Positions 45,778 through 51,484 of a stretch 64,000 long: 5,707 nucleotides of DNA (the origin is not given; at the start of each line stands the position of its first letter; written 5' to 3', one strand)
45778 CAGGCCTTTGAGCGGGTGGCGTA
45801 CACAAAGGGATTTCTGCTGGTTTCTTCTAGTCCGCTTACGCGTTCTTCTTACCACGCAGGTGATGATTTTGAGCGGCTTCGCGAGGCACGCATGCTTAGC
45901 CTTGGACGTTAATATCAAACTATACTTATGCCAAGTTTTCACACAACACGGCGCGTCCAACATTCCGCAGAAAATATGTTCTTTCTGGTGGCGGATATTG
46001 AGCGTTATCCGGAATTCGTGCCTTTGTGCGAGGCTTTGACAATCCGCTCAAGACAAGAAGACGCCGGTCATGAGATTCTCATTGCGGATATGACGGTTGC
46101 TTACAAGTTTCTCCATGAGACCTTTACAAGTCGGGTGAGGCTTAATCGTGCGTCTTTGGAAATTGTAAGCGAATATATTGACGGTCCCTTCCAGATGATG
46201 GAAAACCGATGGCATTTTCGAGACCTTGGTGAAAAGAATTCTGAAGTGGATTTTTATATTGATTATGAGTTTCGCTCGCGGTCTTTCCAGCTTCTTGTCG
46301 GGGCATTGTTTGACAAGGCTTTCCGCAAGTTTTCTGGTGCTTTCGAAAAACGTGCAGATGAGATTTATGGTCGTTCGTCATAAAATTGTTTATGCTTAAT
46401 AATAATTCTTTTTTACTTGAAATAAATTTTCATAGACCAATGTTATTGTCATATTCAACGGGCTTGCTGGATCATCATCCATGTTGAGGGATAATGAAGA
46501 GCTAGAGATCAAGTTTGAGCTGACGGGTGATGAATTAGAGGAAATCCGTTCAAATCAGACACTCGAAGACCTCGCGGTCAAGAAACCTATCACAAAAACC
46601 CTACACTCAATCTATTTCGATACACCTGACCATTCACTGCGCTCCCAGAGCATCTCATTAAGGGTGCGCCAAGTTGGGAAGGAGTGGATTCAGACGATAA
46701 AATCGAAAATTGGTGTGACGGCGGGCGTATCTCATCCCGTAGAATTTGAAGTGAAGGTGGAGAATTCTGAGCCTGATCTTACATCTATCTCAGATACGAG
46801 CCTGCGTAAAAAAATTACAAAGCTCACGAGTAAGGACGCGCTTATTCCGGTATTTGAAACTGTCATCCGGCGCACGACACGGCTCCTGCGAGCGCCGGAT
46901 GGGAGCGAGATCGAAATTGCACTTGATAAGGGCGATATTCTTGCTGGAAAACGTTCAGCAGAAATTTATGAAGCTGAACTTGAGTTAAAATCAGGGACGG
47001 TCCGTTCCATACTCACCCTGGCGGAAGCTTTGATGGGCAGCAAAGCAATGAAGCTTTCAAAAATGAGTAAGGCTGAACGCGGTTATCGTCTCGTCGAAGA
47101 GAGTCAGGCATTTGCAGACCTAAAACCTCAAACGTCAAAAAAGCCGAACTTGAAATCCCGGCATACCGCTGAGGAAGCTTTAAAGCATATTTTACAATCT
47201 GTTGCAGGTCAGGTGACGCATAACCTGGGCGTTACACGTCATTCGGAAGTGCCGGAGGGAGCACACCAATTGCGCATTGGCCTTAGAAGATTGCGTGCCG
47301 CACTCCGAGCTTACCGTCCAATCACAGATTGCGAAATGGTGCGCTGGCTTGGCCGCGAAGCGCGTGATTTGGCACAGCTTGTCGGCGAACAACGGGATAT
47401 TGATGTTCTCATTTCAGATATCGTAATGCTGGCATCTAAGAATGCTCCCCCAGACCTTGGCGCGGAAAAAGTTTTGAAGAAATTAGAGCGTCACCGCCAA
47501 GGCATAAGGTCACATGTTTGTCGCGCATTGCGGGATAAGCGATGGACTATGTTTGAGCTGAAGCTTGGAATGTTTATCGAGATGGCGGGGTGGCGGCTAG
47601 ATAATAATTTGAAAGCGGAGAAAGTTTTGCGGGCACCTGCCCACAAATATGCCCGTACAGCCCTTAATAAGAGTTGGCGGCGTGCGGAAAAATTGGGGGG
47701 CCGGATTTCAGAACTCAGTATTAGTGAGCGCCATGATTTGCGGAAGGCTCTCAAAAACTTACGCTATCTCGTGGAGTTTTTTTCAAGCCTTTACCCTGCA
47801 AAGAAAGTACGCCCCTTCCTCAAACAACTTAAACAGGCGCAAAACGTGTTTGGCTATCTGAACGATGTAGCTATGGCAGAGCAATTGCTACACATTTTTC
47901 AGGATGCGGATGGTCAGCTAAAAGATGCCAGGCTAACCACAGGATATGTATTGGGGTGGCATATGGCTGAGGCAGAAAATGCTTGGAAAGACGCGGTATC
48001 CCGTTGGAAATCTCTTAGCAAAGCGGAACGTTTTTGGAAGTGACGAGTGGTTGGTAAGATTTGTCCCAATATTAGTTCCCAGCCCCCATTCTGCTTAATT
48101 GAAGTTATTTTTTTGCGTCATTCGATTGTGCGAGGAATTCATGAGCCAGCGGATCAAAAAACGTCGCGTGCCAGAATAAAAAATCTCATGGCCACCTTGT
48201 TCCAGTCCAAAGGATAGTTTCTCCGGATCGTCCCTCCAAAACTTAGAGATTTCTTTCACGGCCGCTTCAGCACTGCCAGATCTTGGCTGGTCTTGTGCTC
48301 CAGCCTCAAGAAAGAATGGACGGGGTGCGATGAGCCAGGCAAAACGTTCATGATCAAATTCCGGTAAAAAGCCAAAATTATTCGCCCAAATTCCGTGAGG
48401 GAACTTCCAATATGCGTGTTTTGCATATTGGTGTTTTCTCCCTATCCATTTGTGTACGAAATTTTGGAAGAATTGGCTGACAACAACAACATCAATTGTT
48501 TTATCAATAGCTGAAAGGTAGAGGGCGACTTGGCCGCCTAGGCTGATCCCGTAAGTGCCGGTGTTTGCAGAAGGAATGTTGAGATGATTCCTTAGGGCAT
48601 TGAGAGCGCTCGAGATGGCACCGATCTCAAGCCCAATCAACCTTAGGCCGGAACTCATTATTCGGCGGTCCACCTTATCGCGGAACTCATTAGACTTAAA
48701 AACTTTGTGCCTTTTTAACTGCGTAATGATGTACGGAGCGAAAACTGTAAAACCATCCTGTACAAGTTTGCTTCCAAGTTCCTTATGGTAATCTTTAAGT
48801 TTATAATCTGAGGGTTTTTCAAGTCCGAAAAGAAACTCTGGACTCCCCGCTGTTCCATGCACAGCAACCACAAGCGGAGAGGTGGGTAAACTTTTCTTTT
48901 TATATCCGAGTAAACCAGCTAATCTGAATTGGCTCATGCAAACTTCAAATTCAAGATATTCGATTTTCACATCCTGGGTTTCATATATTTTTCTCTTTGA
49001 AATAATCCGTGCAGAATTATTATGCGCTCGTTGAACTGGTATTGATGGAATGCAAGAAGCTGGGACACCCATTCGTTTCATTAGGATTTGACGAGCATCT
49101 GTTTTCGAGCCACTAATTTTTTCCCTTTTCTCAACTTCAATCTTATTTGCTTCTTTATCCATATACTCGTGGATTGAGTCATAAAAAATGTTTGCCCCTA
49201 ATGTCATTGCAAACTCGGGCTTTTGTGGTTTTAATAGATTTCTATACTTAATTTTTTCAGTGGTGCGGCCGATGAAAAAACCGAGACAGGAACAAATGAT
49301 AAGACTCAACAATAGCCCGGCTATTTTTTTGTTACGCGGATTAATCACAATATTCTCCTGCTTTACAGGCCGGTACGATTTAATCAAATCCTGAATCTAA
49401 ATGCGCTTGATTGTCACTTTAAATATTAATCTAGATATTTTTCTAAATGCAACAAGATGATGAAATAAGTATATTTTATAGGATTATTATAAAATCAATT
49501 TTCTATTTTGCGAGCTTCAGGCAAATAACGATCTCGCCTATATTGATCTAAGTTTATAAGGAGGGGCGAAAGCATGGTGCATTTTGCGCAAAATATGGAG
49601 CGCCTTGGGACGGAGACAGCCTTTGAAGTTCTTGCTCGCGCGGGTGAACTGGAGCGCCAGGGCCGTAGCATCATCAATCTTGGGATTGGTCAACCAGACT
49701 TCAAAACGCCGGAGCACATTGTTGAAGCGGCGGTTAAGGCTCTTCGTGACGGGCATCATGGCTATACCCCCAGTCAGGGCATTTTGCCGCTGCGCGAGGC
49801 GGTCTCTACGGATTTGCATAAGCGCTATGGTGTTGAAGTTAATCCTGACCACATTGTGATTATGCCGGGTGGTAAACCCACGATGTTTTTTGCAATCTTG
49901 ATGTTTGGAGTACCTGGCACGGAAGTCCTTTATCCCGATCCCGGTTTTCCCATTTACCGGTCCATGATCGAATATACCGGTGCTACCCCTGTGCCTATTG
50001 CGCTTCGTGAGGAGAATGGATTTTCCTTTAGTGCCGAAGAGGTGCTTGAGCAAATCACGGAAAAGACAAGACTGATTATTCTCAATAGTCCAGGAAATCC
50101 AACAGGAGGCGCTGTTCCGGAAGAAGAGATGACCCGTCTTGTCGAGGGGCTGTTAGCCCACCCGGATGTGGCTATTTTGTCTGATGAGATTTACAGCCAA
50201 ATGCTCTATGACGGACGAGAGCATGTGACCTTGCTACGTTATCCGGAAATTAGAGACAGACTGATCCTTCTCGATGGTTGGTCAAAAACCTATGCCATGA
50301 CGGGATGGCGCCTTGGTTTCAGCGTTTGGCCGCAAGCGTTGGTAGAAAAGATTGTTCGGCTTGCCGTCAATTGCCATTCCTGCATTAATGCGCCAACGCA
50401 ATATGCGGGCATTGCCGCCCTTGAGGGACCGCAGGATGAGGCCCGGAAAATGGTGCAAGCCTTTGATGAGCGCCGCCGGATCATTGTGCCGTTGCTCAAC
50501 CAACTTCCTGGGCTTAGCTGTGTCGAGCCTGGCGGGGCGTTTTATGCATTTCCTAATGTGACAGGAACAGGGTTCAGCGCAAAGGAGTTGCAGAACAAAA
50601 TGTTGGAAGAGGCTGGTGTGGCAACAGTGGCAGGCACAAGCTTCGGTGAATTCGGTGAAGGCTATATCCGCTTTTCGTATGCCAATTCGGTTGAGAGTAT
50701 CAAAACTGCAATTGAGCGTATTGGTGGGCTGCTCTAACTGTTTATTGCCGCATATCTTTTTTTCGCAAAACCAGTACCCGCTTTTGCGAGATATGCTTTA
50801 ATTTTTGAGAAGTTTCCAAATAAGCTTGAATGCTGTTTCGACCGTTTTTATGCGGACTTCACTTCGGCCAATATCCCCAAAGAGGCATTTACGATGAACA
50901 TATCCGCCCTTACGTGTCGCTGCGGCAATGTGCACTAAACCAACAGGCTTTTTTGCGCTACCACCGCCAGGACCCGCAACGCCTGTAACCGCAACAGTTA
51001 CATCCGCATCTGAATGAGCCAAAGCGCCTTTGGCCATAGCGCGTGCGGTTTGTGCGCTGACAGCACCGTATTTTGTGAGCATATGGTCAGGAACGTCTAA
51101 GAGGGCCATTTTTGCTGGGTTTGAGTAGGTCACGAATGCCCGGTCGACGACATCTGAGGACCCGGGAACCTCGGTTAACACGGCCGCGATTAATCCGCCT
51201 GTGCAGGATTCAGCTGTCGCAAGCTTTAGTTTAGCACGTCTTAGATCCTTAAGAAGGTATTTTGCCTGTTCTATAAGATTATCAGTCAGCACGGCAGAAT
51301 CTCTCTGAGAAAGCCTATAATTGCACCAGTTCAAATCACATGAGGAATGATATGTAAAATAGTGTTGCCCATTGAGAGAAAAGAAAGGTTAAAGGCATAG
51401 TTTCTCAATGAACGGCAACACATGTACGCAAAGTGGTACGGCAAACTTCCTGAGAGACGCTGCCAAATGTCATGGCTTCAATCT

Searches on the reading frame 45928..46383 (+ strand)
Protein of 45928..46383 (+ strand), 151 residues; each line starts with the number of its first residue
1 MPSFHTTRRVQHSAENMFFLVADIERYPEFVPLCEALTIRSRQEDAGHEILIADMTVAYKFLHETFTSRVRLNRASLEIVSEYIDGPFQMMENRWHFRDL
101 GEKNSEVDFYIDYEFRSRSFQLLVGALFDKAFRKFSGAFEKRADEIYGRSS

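Call 38: search_protein_families(library=pfam, proteins=[window:45928-46383:+], max_evalue=0.00001)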
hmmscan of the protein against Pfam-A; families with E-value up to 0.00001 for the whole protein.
window:45928-46383:+ (151 aa): 1 family
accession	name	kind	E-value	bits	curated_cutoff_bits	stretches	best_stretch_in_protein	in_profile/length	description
PF03364.25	Polyketide_cyc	-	9.3e-26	91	23.4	1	10-140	1-126/126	Polyketide cyclase / dehydrase and lipid transport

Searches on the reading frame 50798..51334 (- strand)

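Call 38: search_protein_families(library=pfam, proteins=[window:50798-51334:-], max_evalue=0.00001)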
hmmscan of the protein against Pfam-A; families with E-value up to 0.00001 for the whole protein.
window:50798-51334:- (178 aa): 1 family
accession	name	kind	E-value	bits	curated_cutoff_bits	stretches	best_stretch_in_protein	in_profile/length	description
PF02464.23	CinA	-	2e-52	177.3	23.5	1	24-175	5-154/155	Competence-damaged protein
